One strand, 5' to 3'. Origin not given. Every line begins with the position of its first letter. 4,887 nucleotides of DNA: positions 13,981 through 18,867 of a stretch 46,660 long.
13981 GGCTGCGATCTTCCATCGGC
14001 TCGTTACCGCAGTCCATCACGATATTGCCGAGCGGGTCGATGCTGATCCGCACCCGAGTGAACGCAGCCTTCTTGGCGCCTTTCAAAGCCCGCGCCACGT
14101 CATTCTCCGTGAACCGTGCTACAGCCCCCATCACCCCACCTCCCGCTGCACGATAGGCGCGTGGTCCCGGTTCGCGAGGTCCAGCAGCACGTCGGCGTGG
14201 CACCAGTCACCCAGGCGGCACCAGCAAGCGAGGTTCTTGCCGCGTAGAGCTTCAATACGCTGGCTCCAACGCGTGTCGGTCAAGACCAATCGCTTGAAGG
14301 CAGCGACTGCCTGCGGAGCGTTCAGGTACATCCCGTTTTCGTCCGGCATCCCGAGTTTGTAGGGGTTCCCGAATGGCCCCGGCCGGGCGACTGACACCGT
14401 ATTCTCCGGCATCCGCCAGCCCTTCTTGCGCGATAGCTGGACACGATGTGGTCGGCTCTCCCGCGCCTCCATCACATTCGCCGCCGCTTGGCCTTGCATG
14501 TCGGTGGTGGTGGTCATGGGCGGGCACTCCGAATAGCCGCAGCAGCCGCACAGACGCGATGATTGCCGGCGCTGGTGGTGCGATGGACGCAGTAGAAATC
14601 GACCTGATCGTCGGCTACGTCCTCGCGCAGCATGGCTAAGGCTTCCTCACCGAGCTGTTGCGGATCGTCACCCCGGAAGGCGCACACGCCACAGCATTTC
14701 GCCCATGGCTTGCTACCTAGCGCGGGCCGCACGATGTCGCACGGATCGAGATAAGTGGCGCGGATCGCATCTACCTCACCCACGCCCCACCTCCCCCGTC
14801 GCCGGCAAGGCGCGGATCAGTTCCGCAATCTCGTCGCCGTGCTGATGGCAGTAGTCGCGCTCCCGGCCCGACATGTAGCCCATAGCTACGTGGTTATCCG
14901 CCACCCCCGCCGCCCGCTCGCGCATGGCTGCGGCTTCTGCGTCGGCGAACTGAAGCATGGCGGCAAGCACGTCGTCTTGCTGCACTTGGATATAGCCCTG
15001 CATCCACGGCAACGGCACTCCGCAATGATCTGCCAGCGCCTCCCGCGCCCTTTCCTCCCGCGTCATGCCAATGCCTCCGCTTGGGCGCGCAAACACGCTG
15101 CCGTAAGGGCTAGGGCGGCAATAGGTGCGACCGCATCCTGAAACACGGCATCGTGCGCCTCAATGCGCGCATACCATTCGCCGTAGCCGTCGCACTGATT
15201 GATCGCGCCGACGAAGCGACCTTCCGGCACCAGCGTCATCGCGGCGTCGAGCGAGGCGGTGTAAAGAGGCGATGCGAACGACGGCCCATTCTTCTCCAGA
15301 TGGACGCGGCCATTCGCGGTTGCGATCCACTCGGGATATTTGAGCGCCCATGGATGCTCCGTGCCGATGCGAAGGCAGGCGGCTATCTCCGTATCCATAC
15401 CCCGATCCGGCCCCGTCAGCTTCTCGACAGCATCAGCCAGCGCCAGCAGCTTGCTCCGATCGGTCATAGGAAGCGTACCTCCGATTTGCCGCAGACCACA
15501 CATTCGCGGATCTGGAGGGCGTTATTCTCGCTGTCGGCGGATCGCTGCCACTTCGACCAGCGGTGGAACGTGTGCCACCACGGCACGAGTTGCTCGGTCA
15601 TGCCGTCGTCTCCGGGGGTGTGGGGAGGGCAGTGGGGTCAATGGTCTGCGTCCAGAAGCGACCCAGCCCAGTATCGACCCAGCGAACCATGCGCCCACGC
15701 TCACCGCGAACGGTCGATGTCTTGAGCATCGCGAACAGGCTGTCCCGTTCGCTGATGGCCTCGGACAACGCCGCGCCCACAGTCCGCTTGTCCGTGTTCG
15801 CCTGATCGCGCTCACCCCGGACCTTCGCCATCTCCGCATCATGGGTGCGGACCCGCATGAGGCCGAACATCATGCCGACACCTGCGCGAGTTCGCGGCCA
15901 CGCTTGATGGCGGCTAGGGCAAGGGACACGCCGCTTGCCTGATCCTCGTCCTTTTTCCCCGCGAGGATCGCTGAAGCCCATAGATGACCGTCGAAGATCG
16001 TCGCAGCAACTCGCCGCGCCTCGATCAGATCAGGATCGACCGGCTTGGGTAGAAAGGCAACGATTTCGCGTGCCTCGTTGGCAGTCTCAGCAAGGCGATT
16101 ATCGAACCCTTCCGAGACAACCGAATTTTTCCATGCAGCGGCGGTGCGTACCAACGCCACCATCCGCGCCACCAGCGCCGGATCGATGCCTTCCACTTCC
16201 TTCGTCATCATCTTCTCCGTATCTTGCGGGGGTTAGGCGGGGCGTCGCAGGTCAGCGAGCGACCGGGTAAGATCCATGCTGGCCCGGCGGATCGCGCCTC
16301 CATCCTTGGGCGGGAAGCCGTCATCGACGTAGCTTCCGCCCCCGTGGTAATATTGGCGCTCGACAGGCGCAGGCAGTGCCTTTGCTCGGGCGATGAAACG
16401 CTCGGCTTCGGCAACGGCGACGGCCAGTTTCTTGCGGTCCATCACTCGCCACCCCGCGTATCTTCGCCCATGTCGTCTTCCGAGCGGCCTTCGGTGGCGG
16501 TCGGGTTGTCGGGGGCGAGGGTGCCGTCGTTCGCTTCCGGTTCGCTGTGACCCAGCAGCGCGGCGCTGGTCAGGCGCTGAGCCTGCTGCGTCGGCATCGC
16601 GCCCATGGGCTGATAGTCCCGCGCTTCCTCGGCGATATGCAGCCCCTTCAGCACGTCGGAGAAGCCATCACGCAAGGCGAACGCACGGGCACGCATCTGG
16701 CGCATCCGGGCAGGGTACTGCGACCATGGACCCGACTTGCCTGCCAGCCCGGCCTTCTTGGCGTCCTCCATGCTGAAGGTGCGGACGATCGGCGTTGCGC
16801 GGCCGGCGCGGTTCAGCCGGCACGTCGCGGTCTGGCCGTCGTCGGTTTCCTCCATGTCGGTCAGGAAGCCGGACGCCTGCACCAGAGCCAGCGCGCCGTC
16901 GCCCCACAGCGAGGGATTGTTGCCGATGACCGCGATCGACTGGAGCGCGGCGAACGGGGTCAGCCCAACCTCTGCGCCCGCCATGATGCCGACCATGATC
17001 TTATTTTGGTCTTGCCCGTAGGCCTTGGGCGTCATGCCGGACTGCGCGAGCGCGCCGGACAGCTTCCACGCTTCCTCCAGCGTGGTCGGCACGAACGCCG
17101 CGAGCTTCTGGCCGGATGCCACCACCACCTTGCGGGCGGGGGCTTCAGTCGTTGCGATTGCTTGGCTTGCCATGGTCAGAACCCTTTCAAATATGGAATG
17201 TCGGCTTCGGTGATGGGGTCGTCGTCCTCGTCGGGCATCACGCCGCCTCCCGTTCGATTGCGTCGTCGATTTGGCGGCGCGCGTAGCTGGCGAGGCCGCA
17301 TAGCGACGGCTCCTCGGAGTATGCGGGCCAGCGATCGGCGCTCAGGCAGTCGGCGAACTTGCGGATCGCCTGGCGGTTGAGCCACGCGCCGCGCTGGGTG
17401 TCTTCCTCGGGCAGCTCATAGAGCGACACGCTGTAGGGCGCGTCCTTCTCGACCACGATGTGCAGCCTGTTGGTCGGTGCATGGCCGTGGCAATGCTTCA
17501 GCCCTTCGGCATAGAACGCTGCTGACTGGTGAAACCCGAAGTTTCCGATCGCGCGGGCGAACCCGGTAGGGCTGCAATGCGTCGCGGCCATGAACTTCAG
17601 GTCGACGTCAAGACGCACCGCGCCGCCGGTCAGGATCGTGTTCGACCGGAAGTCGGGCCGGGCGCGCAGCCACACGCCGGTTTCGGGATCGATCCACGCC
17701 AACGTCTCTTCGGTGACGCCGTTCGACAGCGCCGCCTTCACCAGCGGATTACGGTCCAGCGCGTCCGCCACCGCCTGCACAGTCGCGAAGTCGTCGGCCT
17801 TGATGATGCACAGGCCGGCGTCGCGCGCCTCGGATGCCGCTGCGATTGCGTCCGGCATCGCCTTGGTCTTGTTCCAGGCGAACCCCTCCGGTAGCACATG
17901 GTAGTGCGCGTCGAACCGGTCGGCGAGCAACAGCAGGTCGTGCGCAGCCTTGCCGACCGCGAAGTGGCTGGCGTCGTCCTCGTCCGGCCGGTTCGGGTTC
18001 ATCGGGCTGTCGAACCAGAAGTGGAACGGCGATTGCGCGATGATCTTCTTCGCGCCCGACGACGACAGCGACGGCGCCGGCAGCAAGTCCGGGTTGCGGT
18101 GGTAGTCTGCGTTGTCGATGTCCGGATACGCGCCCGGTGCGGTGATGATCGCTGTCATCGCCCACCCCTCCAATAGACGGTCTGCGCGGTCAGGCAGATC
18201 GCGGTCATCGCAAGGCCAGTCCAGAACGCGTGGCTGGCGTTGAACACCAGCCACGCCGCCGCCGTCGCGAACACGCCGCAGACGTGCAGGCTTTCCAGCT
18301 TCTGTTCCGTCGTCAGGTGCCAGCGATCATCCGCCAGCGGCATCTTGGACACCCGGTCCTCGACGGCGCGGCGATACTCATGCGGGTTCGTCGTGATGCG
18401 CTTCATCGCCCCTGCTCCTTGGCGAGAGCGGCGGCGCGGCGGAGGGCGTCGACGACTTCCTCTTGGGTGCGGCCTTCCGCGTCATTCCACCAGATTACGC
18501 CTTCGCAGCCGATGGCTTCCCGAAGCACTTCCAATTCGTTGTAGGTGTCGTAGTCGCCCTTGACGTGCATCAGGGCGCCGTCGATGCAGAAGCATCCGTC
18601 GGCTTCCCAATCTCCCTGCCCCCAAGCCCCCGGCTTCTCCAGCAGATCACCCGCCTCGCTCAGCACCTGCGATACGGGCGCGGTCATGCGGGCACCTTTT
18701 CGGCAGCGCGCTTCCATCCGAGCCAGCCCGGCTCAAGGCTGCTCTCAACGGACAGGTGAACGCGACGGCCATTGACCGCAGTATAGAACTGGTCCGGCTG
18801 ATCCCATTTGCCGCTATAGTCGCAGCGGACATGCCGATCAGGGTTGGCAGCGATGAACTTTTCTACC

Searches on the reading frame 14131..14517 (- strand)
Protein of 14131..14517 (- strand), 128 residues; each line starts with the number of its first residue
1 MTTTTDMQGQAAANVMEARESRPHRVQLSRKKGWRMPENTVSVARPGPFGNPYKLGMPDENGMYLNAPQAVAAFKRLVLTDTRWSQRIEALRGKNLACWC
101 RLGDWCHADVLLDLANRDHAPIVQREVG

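Call 12: search_protein_families(library=phrogs, max_evalue=0.00001, proteins=[window:14131-14517:-])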
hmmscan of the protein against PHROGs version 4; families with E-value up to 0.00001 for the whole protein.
window:14131-14517:- (128 aa): 2 families
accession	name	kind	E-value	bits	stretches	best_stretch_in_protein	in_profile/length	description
phrog_464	-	unknown function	7.7e-27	95.7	1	12-121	181-291/322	unknown function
phrog_32227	-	unknown function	1.4e-17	65.3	1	8-117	95-222/230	-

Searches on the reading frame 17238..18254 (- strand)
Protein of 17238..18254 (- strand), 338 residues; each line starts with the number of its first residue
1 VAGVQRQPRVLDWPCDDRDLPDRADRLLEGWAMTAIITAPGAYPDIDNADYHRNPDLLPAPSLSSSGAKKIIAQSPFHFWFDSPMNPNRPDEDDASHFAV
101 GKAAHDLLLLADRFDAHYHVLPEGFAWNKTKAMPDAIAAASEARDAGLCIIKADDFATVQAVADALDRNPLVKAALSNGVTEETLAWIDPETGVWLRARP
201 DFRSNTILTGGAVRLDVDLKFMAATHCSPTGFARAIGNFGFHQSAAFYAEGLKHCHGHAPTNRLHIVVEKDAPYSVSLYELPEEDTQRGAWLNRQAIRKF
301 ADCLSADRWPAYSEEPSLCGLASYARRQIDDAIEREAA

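Call 13: search_protein_families(library=phrogs, max_evalue=0.00001, proteins=[window:17238-18254:-])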
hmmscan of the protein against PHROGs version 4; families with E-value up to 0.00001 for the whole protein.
window:17238-18254:- (338 aa): 2 families
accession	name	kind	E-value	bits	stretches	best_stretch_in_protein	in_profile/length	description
phrog_412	-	DNA, RNA and nucleotide metabolism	5.2e-77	260.9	1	27-336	125-417/440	exonuclease VIII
phrog_607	-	DNA, RNA and nucleotide metabolism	6.8e-19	68.6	1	64-313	595-860/883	exonuclease VII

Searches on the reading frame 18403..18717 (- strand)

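Call 13: search_protein_families(library=phrogs, max_evalue=0.00001, proteins=[window:18403-18717:-])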
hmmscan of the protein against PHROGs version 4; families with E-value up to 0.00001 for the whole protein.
window:18403-18717:- (104 aa): 1 family
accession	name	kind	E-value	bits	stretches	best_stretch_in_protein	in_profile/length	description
phrog_762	-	unknown function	1.7e-13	51.7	1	10-103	39-155/281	-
